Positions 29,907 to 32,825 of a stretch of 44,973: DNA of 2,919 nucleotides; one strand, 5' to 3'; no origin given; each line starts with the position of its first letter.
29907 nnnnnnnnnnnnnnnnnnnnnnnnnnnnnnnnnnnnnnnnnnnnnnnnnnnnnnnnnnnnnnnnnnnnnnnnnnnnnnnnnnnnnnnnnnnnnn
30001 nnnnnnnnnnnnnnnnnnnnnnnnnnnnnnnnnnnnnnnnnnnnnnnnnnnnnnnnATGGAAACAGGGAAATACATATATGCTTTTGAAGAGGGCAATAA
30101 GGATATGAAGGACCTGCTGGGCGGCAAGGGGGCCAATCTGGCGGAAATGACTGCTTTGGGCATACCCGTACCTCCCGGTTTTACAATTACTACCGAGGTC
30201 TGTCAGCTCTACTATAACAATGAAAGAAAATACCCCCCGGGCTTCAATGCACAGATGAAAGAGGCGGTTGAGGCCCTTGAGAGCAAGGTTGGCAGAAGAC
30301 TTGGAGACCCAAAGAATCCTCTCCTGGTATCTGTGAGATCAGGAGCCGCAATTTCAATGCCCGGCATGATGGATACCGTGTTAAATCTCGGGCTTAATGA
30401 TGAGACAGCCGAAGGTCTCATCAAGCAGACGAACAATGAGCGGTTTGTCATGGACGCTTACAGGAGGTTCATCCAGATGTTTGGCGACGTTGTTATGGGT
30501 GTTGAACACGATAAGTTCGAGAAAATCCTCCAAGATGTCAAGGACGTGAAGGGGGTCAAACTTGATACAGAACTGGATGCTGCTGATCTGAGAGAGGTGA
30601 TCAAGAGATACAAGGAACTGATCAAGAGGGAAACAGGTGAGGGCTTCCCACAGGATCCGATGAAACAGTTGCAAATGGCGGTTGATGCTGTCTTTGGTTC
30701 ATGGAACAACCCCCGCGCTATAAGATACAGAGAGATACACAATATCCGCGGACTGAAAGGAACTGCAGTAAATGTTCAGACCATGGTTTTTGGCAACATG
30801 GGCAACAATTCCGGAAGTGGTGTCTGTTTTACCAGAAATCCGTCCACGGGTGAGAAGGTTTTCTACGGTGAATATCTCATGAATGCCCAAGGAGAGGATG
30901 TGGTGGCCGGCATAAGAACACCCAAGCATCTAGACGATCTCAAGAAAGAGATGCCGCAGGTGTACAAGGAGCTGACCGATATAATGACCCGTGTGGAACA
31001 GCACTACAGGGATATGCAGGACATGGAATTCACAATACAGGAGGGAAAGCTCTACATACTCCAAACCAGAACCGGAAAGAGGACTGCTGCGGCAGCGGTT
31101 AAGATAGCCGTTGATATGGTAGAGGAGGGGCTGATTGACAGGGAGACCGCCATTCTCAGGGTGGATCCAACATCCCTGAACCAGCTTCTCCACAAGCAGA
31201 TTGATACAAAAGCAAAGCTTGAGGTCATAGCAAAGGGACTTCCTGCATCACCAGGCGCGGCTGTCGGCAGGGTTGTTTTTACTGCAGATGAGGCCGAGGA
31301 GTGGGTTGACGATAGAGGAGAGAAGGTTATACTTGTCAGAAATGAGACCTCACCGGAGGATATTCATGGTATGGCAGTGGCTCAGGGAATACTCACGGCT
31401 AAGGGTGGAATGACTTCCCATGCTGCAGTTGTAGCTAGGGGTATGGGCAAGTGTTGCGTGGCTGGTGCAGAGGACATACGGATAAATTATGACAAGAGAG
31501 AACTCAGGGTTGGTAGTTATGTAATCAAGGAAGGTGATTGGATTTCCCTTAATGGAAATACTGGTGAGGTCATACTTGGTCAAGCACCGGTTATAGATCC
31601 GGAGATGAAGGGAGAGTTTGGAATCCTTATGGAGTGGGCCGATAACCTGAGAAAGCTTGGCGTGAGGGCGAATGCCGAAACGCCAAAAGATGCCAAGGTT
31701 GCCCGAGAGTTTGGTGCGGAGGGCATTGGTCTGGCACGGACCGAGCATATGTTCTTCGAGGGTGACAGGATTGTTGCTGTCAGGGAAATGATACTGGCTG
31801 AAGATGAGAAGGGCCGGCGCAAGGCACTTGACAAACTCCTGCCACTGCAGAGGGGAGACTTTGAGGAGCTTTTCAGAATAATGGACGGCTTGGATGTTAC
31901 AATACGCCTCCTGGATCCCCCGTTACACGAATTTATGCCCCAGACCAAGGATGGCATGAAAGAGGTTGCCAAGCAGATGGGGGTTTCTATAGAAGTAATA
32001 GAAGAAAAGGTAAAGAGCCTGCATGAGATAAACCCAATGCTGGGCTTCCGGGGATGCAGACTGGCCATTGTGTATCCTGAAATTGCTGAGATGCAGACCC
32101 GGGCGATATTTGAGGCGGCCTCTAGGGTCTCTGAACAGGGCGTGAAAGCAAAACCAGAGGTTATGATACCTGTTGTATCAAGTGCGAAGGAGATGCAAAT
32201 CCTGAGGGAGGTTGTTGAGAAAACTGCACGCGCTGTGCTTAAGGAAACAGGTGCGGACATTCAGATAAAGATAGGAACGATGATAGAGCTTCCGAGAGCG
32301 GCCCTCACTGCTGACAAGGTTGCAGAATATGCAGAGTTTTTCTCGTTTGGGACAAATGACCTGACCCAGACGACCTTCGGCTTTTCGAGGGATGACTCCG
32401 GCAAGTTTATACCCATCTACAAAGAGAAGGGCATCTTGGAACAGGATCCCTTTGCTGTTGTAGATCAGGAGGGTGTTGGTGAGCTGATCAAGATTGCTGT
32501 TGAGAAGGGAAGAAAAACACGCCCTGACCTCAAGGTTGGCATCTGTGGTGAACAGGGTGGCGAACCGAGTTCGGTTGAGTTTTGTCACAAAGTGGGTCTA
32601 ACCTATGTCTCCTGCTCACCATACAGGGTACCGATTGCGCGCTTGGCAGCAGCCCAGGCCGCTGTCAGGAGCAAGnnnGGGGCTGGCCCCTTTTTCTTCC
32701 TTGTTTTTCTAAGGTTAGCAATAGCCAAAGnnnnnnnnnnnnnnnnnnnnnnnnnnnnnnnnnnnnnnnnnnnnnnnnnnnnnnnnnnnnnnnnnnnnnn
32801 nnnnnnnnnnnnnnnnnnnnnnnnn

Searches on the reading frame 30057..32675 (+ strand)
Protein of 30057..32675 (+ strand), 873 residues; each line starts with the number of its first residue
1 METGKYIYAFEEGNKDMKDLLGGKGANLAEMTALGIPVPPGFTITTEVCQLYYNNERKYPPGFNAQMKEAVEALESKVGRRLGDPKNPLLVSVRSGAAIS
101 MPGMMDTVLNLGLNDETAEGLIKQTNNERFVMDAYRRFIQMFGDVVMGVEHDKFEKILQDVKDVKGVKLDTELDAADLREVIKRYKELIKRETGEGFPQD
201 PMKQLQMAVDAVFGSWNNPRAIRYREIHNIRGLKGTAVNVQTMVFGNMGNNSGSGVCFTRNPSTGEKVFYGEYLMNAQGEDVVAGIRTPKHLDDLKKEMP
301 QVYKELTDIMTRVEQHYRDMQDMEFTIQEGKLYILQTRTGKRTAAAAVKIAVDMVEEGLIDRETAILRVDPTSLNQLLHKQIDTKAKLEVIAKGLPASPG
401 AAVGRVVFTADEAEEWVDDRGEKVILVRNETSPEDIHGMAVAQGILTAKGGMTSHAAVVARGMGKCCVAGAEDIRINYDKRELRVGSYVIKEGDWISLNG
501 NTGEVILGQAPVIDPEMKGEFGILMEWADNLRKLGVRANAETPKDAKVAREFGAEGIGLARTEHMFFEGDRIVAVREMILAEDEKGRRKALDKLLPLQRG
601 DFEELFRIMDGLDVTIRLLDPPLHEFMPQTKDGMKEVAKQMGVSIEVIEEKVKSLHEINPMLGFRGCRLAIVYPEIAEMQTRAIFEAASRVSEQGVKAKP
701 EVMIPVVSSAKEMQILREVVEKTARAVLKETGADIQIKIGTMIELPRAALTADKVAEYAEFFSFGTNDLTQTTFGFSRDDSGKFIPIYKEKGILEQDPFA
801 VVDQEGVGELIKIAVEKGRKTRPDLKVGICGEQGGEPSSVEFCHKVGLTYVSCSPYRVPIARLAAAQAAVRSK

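Call 41: search_protein_families(library=pfam, proteins=[window:30057-32675:+], max_evalue=0.00001)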
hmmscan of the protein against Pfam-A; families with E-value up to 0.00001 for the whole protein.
window:30057-32675:+ (873 aa): 3 families
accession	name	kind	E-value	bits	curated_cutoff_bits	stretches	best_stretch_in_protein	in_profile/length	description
PF02896.24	PEP-utilizers_C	-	3.8e-82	276.2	22.8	1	520-869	6-292/293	PEP-utilising enzyme, PEP-binding domain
PF01326.24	PPDK_N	-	9e-56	190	27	3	63-292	77-220/328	Pyruvate phosphate dikinase, AMP/ATP-binding domain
PF00391.29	PEP-utilizers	-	1.4e-24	85.9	23.1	1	422-503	3-72/72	PEP-utilising enzyme, mobile domain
